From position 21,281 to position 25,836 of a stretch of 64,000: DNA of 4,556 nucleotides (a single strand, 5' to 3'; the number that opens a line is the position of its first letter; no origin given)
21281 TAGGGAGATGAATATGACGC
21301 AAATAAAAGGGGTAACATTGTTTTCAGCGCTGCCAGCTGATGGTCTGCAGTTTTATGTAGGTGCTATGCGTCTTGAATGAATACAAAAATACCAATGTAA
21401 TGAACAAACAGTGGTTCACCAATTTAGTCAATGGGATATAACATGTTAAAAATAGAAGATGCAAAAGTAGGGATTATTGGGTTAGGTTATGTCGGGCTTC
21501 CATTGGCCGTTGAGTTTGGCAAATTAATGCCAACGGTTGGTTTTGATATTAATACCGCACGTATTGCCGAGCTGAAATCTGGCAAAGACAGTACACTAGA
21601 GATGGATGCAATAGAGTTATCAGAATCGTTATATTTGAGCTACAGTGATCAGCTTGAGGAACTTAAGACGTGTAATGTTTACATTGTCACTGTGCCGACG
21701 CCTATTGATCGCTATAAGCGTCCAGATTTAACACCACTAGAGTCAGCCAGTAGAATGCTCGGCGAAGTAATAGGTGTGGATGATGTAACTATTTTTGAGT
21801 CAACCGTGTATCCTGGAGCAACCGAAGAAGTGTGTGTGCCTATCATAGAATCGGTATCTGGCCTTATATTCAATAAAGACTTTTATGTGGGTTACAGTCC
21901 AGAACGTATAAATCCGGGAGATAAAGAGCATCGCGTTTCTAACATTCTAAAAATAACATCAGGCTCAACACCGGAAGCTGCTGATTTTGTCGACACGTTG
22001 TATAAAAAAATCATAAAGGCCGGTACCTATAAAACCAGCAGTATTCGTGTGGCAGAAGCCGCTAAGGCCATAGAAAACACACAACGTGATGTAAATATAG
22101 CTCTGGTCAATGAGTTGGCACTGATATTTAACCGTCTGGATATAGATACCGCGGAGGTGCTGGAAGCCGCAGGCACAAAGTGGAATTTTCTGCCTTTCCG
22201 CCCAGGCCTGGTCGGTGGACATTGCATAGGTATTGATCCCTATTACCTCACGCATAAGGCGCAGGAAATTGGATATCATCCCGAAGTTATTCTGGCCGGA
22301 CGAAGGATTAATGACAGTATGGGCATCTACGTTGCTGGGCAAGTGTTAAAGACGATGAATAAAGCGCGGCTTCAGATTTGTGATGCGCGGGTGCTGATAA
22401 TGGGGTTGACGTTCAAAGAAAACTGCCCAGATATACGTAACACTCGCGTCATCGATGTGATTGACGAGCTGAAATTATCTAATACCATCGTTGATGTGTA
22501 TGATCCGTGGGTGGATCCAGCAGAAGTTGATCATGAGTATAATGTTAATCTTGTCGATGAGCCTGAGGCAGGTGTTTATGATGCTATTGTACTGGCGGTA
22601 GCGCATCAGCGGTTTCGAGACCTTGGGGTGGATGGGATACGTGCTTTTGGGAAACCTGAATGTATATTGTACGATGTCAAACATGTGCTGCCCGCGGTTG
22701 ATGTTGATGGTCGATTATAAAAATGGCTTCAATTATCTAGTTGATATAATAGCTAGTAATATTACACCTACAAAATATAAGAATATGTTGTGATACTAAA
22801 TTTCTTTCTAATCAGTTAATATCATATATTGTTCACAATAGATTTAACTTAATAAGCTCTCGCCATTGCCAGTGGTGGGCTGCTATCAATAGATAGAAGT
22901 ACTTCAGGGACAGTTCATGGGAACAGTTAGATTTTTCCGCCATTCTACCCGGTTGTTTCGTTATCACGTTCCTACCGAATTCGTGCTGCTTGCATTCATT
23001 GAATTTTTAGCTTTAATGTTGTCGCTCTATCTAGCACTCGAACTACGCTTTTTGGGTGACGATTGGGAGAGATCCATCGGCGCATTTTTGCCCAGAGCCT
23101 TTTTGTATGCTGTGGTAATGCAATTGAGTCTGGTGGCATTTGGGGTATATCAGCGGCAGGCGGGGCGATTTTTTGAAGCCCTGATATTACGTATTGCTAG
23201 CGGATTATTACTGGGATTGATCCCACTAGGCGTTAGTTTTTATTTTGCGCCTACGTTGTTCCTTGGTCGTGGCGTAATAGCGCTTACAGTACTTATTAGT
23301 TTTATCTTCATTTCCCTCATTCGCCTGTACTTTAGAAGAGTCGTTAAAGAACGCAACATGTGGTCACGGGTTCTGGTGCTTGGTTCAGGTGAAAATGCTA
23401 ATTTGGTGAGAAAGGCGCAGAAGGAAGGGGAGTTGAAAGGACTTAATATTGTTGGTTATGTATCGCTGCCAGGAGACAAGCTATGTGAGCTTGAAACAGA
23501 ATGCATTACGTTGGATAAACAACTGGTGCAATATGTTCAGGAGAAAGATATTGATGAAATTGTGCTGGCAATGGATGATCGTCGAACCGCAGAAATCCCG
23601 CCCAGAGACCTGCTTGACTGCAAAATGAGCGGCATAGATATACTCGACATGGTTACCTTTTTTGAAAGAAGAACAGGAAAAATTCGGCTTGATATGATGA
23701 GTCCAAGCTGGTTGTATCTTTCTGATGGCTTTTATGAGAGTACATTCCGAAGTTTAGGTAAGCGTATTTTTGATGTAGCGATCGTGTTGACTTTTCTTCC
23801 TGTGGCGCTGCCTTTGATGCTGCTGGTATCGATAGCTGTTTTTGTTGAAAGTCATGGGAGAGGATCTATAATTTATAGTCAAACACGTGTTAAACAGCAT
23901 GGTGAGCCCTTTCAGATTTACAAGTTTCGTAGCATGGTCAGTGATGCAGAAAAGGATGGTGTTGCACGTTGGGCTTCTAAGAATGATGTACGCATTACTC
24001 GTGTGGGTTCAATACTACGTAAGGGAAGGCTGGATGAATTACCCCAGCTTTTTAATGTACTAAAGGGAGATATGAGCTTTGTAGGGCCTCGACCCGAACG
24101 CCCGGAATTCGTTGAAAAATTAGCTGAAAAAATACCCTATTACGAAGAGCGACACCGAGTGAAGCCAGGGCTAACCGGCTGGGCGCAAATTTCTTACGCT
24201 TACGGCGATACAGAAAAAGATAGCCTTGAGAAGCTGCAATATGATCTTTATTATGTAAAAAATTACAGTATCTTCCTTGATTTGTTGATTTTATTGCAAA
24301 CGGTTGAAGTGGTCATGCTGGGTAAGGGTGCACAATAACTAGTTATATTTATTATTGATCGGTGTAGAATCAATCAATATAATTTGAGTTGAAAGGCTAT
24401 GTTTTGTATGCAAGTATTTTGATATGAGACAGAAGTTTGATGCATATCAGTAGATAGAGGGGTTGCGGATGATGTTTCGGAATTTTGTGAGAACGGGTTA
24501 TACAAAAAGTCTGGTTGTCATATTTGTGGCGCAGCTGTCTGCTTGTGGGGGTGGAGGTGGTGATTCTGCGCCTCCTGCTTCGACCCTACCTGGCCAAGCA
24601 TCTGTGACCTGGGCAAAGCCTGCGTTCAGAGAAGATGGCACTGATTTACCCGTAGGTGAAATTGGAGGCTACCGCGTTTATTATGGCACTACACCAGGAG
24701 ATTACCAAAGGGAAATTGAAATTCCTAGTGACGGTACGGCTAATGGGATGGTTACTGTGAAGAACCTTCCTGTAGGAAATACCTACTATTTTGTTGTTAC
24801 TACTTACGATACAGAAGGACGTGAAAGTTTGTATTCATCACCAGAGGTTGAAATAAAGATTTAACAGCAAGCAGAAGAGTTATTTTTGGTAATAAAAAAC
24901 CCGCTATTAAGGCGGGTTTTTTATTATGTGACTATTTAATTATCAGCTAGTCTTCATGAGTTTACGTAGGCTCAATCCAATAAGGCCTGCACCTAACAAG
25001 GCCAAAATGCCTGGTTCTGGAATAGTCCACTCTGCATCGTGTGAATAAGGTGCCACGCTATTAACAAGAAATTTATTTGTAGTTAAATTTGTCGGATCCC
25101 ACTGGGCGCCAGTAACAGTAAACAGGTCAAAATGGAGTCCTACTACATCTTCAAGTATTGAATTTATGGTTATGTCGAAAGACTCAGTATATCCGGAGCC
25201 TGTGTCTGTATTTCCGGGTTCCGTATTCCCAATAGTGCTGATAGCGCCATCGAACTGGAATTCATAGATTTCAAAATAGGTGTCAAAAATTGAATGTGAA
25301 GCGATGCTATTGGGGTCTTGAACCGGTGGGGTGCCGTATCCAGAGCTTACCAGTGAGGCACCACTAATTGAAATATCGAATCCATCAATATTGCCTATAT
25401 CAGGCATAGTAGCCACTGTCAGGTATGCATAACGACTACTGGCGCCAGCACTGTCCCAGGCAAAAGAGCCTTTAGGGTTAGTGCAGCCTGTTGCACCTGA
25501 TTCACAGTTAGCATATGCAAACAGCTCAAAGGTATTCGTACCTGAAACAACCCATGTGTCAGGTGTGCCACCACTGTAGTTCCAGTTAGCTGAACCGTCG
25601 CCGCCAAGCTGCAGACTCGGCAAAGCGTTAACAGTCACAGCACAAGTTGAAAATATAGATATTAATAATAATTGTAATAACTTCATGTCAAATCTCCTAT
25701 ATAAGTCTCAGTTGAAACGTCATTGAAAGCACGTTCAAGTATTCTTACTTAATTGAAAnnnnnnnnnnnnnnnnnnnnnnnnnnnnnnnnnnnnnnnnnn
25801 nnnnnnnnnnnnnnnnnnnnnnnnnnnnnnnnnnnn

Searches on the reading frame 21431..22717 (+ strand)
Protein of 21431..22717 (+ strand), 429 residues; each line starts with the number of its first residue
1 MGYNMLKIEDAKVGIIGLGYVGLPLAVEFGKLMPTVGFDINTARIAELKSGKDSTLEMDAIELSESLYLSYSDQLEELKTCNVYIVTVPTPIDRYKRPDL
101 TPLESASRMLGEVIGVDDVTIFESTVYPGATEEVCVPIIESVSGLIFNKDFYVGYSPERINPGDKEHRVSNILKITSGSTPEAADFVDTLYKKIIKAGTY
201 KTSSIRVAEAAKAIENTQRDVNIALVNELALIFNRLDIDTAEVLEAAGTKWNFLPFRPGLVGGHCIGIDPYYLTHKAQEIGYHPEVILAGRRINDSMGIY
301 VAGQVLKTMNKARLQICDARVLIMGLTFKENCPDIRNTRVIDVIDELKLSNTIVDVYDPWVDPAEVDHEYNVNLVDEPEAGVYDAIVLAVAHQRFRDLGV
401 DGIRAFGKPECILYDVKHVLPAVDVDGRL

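Call 79: search_protein_families(library=pfam, proteins=[window:21431-22717:+], max_evalue=1e-8)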
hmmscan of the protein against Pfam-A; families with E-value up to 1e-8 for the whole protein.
window:21431-22717:+ (429 aa): 3 families
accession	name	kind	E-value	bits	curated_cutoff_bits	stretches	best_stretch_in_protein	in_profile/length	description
PF03721.20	UDPG_MGDP_dh_N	-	4.6e-32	111.5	27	1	12-185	2-181/187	UDP-glucose/GDP-mannose dehydrogenase family, NAD binding domain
PF00984.24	UDPG_MGDP_dh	-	2.7e-25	88.7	25.4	1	207-295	2-93/94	UDP-glucose/GDP-mannose dehydrogenase family, central domain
PF03720.21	UDPG_MGDP_dh_C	-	4.1e-22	78.9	30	1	322-420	1-101/103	UDP-glucose/GDP-mannose dehydrogenase family, UDP binding domain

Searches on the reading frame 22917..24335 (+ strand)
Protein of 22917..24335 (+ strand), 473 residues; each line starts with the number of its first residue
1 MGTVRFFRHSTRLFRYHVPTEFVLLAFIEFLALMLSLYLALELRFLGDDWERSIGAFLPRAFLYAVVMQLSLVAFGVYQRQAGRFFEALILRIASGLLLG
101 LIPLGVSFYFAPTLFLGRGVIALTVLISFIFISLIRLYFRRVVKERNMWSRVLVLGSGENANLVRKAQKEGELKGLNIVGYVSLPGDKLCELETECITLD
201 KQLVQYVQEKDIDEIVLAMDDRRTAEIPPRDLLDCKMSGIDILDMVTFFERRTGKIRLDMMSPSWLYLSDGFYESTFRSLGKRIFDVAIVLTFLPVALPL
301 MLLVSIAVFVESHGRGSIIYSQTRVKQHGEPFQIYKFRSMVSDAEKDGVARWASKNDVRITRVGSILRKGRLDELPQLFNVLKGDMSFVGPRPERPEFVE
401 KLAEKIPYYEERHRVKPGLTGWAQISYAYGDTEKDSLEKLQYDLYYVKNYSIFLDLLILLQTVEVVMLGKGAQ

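Call 79: search_protein_families(library=pfam, proteins=[window:22917-24335:+], max_evalue=1e-8)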
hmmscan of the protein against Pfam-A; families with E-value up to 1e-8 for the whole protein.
window:22917-24335:+ (473 aa): 1 family
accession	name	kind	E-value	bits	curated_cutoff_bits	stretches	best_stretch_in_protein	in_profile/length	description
PF02397.22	Bac_transf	-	1.3e-66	224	27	1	282-467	1-178/179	Bacterial sugar transferase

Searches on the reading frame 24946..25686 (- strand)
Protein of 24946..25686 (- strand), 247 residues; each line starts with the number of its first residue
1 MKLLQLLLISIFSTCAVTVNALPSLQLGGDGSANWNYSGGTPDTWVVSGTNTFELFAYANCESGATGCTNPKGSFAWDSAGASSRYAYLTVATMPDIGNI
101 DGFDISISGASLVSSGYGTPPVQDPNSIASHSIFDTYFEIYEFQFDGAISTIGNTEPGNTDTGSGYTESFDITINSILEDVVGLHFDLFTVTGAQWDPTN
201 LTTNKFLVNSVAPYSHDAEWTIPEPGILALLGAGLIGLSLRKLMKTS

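Call 47: search_protein_families(library=ncbifam, proteins=[window:24946-25686:-], max_evalue=0.001)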
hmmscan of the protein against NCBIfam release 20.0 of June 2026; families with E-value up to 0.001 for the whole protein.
window:24946-25686:- (247 aa): 4 families
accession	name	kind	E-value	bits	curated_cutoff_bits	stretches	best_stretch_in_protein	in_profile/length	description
NF038141.1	choice_anch_N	equivalog_domain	1e-21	78.4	40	1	21-219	1-184/184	choice-of-anchor N protein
NF038125.1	PEP_CTERM_THxN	subfamily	1.6e-05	24.6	85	1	190-242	190-243/246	THxN family PEP-CTERM protein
TIGR02595.1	PEP_CTERM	domain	0.00067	20.3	16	0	222-242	1-21/24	PEP-CTERM sorting domain-containing protein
NF041538.1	PEP_EDSA_1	subfamily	0.00087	19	100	1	216-240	278-302/307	EDSAP-1 family PEP-CTERM protein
